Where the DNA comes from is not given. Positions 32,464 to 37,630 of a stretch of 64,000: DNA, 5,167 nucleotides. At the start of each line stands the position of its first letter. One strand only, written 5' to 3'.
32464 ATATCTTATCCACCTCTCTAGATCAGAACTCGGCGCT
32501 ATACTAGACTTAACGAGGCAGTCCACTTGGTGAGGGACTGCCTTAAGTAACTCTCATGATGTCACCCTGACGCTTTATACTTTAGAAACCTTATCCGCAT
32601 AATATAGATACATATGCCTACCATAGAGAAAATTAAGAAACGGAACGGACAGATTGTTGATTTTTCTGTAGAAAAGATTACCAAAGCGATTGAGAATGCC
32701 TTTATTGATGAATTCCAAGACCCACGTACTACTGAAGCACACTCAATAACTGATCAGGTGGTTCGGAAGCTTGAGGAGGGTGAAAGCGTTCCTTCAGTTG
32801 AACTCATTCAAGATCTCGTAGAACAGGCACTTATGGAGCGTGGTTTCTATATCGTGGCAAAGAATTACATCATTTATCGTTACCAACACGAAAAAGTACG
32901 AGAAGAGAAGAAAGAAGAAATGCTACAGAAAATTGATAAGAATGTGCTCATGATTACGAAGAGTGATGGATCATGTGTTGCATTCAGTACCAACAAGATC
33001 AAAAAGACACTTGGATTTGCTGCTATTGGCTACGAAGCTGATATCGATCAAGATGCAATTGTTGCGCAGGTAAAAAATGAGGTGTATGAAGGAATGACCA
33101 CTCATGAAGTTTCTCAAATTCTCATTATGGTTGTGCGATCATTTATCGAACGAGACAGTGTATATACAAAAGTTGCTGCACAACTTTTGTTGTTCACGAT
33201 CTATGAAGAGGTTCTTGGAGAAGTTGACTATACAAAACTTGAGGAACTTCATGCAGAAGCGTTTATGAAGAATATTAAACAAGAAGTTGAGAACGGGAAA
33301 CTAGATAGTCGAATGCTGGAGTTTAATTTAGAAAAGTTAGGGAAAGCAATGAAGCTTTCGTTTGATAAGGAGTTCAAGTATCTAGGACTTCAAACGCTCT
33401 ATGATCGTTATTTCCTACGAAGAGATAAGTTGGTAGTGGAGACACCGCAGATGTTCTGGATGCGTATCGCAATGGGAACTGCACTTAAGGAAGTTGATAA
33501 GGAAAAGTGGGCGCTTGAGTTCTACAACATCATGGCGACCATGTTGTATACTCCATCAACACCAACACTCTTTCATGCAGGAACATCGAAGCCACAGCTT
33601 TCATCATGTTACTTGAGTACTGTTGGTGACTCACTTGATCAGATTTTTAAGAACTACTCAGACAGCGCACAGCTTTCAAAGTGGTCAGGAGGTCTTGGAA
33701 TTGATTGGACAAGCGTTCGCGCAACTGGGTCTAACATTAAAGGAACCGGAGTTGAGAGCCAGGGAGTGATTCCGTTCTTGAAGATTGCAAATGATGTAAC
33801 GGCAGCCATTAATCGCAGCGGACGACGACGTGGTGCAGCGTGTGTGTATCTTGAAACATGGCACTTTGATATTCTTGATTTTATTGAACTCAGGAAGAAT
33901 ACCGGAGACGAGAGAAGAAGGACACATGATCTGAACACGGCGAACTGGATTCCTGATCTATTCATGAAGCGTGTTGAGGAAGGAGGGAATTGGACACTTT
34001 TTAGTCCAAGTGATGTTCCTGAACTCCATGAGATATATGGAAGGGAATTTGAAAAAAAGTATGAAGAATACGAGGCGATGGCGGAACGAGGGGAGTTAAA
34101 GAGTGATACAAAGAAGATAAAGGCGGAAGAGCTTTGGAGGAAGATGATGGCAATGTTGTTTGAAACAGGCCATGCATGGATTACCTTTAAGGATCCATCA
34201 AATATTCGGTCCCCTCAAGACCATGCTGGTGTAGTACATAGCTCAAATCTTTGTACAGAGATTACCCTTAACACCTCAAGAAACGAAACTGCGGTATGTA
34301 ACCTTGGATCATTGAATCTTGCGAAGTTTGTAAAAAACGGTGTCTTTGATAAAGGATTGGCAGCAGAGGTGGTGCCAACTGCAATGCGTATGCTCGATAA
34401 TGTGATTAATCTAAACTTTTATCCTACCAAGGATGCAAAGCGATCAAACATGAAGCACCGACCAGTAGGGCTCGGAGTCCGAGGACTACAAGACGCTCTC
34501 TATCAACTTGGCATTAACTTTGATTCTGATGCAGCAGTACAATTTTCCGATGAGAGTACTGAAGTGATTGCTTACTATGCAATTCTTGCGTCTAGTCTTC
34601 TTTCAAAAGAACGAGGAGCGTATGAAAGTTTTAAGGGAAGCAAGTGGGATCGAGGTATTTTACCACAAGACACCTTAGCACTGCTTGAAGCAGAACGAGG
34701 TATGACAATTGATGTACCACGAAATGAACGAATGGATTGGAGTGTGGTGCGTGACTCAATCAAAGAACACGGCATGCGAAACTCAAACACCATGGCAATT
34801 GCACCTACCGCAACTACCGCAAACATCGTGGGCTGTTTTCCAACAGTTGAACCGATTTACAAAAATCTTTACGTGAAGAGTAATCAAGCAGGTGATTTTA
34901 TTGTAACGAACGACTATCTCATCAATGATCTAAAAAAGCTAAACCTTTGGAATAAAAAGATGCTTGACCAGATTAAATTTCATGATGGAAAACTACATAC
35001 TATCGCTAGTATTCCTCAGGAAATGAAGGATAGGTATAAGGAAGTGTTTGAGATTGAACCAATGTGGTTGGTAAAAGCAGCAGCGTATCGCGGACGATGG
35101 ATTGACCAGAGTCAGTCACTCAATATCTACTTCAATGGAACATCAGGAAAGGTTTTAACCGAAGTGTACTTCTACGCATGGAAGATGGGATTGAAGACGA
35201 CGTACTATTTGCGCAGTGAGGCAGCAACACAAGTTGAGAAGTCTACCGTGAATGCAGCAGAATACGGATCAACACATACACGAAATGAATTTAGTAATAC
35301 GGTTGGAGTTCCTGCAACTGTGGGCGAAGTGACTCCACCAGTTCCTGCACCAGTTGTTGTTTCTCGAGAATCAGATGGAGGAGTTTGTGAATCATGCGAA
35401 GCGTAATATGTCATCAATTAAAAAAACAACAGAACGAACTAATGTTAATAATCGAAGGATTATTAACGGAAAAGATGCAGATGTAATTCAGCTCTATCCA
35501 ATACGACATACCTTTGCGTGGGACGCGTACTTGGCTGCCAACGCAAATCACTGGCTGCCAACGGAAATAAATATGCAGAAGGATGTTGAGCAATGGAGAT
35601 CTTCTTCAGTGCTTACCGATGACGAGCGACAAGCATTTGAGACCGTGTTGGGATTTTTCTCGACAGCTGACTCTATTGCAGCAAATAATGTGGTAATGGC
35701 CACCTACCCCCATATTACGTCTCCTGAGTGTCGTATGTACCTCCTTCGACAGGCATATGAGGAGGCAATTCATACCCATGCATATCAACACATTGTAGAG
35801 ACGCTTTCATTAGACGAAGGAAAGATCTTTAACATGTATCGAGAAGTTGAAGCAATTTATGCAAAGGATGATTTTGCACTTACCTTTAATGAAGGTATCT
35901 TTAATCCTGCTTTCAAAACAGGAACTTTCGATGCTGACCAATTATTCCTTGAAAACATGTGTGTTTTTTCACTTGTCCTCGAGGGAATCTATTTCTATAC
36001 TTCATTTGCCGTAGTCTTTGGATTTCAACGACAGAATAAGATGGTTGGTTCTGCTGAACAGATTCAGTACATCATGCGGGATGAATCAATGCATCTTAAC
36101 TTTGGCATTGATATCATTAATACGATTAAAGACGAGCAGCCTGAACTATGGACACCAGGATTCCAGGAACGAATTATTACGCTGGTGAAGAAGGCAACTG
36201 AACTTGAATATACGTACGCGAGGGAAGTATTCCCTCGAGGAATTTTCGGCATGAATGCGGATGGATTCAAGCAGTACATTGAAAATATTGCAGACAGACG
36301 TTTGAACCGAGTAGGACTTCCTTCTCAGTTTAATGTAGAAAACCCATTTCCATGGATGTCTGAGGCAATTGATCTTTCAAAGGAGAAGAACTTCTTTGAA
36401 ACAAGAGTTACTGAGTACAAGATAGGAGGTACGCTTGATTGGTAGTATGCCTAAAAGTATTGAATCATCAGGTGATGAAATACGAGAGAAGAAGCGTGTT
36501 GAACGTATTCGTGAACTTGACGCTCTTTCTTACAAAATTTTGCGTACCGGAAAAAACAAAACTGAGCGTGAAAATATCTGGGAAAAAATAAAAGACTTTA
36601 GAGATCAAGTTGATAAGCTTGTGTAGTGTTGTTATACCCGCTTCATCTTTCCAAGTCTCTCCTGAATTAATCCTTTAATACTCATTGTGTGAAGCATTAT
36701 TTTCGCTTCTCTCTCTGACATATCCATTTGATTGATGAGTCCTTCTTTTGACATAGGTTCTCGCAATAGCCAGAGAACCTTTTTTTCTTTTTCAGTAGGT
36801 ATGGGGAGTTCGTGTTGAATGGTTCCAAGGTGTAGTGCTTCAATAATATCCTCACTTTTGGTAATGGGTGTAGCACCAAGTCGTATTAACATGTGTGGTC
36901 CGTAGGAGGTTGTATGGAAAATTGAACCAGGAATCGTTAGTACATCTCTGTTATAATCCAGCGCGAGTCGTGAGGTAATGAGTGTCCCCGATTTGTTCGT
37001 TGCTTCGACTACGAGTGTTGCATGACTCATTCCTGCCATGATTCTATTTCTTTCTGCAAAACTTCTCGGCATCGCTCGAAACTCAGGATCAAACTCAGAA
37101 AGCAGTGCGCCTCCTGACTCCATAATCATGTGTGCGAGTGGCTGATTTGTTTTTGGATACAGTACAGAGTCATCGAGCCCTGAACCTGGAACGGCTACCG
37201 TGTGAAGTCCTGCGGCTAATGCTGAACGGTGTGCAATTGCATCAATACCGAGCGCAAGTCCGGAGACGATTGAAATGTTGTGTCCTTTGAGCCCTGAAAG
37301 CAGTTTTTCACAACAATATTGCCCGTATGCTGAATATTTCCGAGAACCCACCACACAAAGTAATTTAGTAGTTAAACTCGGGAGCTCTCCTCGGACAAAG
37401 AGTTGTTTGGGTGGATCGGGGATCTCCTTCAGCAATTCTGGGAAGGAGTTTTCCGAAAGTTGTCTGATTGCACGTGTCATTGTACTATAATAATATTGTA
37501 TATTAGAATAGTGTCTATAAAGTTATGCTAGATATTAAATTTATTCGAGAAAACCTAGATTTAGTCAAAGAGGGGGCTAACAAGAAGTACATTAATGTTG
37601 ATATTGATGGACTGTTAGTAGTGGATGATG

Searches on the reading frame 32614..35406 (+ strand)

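Call 10: search_protein_families(library=pfam, proteins=[window:32614-35406:+], max_evalue=0.001)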
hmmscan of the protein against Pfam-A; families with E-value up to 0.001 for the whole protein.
window:32614-35406:+ (930 aa): 3 families
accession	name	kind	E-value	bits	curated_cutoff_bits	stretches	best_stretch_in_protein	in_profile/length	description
PF02867.20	Ribonuc_red_lgC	-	2e-191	637.6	23.9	1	330-866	1-523/523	Ribonucleotide reductase, barrel domain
PF03477.21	ATP-cone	-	3.3e-29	101.7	25.8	2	6-93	2-87/88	ATP cone domain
PF00317.26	Ribonuc_red_lgN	-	6.7e-24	84.2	28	1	253-326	2-76/77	Ribonucleotide reductase, all-alpha domain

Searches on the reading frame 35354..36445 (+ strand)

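Call 10: search_protein_families(library=pfam, proteins=[window:35354-36445:+], max_evalue=0.001)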
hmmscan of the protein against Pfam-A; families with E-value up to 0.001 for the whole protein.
window:35354-36445:+ (363 aa): 1 family
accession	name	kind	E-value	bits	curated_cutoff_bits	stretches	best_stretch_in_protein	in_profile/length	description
PF00268.27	Ribonuc_red_sm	-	2.3e-86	290.1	33.6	1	45-331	2-281/281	Ribonucleotide reductase, small chain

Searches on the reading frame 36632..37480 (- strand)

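Call 10: search_protein_families(library=pfam, proteins=[window:36632-37480:-], max_evalue=0.001)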
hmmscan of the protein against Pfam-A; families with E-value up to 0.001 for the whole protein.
window:36632-37480:- (282 aa): 1 family
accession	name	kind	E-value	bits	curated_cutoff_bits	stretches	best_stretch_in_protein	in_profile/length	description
PF02481.21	DNA_processg_A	-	1.3e-67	227.5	29.6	1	8-207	12-211/212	DNA recombination-mediator protein A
